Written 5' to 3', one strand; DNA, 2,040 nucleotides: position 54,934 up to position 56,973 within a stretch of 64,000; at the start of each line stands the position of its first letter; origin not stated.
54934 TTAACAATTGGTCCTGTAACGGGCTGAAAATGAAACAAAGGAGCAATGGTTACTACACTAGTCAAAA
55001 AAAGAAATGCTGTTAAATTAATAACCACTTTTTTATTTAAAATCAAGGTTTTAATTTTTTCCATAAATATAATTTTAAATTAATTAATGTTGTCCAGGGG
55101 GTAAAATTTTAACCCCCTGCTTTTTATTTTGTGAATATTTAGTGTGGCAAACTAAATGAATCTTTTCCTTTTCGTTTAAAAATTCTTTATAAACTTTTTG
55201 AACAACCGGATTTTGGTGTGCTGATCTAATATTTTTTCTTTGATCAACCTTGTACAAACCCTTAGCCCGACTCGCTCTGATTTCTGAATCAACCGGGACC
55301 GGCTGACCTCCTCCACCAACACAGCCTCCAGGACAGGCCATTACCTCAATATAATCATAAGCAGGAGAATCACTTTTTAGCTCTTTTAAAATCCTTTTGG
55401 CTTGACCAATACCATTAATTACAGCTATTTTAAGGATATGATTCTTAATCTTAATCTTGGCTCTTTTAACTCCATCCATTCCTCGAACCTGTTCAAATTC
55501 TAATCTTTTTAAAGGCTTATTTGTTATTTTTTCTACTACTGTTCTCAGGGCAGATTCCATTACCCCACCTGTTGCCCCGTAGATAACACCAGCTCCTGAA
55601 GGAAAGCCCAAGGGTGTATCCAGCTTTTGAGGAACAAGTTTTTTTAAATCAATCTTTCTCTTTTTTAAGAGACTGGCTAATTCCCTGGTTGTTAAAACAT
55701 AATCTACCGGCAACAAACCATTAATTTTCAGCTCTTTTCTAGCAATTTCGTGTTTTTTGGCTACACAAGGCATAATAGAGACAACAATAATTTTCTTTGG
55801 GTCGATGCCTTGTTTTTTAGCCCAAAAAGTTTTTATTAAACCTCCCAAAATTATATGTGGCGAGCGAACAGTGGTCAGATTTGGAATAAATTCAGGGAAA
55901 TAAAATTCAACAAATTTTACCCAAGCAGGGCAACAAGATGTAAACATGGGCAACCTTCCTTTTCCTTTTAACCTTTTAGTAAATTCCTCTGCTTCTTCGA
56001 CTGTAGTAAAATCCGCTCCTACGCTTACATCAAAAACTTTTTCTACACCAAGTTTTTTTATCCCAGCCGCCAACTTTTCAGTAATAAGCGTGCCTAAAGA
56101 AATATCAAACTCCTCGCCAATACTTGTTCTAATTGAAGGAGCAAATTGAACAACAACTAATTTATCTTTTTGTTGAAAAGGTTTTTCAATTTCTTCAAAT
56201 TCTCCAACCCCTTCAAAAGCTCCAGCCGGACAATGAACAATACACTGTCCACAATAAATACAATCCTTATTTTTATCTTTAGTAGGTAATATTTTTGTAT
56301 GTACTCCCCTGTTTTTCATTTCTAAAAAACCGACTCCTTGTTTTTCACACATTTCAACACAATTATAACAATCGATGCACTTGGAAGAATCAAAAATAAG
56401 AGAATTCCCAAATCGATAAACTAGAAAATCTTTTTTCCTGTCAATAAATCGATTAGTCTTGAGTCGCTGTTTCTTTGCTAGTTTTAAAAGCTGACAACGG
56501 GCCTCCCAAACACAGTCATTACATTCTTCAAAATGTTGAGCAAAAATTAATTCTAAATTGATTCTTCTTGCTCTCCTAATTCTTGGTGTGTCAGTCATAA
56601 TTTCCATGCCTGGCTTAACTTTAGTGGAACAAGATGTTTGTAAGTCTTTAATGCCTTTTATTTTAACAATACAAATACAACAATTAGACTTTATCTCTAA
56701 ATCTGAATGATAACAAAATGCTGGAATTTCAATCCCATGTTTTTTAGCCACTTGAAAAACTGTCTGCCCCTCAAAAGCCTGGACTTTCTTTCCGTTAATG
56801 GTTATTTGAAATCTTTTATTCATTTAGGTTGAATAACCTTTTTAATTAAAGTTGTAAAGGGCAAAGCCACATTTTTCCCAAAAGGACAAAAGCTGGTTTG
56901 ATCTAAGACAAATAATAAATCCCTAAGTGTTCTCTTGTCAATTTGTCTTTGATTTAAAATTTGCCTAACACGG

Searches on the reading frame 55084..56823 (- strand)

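Call 35: search_protein_families(library=pfam, proteins=[window:55084-56823:-], max_evalue=0.00001)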
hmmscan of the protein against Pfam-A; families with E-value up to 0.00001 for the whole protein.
window:55084-56823:- (579 aa): 4 families
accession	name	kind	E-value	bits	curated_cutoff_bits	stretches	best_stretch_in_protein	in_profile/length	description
PF02906.19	Fe_hyd_lg_C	-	1.8e-88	296.8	22.1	1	222-505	2-245/245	Iron only hydrogenase large subunit, C-terminal domain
PF13510.11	Fer2_4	-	1.3e-17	64.1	22.8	1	3-79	2-81/82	2Fe-2S iron-sulfur cluster binding domain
PF02256.22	Fe_hyd_SSU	-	1.8e-14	54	24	1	514-565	2-55/56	Iron hydrogenase small subunit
PF12838.12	Fer4_7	-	2.5e-07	31.5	27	1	148-202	1-52/52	4Fe-4S dicluster domain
